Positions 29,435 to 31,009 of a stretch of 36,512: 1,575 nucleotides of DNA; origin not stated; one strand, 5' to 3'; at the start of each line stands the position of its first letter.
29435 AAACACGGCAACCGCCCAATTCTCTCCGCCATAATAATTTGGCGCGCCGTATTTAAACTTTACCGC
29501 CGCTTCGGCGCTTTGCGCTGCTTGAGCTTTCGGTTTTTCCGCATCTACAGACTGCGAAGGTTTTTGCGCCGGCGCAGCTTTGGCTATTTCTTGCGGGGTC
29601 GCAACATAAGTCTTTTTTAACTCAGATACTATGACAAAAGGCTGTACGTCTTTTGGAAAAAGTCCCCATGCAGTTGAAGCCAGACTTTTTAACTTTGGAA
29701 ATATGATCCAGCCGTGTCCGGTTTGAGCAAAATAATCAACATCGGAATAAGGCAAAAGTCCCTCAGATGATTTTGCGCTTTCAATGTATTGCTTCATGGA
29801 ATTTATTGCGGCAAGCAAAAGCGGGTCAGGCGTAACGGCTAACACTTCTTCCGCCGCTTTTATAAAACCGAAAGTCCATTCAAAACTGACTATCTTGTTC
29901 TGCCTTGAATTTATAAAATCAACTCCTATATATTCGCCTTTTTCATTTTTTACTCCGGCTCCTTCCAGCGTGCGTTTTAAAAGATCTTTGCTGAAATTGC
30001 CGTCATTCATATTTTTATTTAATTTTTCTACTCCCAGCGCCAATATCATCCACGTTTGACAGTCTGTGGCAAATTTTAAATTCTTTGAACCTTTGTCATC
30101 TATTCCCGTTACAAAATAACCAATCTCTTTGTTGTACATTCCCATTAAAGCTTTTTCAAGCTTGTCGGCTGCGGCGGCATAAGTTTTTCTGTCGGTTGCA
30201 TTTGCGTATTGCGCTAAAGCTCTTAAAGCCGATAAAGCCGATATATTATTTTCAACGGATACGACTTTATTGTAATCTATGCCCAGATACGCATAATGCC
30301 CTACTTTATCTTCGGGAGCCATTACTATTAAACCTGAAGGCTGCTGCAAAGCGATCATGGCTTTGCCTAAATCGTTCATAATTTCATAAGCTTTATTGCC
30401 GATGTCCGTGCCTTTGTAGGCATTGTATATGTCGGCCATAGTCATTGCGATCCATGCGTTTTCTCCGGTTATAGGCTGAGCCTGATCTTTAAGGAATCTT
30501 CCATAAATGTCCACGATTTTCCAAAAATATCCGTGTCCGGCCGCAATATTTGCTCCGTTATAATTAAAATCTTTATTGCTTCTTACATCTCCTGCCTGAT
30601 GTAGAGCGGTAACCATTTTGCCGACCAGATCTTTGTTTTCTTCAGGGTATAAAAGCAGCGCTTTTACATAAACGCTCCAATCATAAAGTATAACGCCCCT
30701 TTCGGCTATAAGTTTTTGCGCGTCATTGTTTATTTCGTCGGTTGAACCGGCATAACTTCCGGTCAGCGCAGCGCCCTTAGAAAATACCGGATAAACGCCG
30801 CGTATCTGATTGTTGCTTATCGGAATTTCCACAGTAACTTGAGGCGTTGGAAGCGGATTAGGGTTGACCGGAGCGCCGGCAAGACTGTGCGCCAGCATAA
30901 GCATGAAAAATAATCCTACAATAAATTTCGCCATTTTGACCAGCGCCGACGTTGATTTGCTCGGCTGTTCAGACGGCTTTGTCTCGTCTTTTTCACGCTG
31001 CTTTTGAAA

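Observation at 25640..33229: Orphan 2529-aa giant envelope protein, the main unexplained gene of the window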

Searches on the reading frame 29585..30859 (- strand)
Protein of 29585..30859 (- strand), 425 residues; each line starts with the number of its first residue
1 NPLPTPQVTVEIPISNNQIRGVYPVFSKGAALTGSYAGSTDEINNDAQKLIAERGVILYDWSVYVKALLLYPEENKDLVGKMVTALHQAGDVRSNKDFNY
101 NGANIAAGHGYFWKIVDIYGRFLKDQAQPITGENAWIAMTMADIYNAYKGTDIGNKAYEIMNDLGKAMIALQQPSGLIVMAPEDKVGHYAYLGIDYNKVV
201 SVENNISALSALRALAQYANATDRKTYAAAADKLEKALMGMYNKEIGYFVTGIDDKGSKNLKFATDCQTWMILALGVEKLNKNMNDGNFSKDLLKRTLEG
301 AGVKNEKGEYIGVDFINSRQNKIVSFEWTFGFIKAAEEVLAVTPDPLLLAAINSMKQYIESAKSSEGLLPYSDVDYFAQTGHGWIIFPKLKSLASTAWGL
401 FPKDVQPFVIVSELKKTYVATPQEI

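Call 31: search_solved_structures(query=A2, max_evalue=10, show_alignments=1)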
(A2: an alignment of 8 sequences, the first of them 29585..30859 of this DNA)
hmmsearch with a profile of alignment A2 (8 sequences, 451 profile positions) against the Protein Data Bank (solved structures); distinct sequences matched with E-value up to 10: 2.
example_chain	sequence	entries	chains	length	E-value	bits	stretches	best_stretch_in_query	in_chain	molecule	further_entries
6gyw_A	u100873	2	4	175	0.97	11.4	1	167-229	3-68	Diadenylate cyclase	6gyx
6gyy_A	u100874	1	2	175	0.99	11.4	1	167-229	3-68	Diadenylate cyclase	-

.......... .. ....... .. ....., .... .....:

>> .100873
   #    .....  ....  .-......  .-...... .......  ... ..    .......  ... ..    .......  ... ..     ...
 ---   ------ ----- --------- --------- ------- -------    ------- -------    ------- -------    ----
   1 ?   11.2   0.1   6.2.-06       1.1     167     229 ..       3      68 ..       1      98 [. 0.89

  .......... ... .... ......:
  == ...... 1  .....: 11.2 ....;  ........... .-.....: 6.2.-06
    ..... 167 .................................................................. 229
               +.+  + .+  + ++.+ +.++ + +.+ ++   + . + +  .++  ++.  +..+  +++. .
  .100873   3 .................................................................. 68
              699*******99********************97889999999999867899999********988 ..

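Call 32: search_protein_families(library=pfam, alignment_id=A2, max_evalue=1)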
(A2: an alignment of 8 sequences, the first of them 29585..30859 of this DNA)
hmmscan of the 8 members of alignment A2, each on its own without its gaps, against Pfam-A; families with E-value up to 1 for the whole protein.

A. member 1, window:29585-30859:- (425 aa): 2 families
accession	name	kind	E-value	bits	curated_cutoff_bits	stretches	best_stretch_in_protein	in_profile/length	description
PF14317.12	YcxB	-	0.15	12.3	23.3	1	358-387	6-35/61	YcxB-like protein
PF04326.19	SLFN_AlbA_2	-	0.18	12.8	25.3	1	222-258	5-44/118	Schlafen, AlbA_2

B. families by the number of members that match (of 8 scanned): 11 families
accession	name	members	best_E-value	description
PF13004.13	BACON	1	1.8e-28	Putative binding domain, N-terminal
PF16378.10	DUF4988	1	7.4e-24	Domain of unknown function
PF19190.6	BACON_2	1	1.8e-21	Viral BACON domain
PF11548.13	Receptor_IA-2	1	0.0075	Protein-tyrosine phosphatase receptor IA-2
PF11471.13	Sugarporin_N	1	0.036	Maltoporin periplasmic N-terminal extension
PF07470.19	Glyco_hydro_88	1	0.071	Glycosyl Hydrolase Family 88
PF01391.23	Collagen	1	0.12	Collagen triple helix repeat (20 copies)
PF14317.12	YcxB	1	0.15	YcxB-like protein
PF04326.19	SLFN_AlbA_2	1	0.18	Schlafen, AlbA_2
PF11355.13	DUF3157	1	0.25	Protein of unknown function (DUF3157)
PF16744.11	zf-RING_15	1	0.27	KIAA1045 RING finger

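Call 77: search_protein_families(library=ncbifam, alignment_id=A2, max_evalue=1)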
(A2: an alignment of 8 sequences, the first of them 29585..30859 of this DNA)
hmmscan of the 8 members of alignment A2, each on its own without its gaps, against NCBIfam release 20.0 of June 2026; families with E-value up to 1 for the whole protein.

A. member 1, window:29585-30859:- (425 aa): 0 families

B. families by the number of members that match (of 8 scanned): 3 families
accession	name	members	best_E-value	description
NF058554.1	BT_3328_fam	1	2.4e-13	BT3328 family hyaluronic acid endo-lyase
NF000440.2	blaTHIN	1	0.025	THIN family subclass B3 metallo-beta-lactamase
NF007692.0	PRK10370.1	1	0.056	heme lyase NrfEFG subunit NrfG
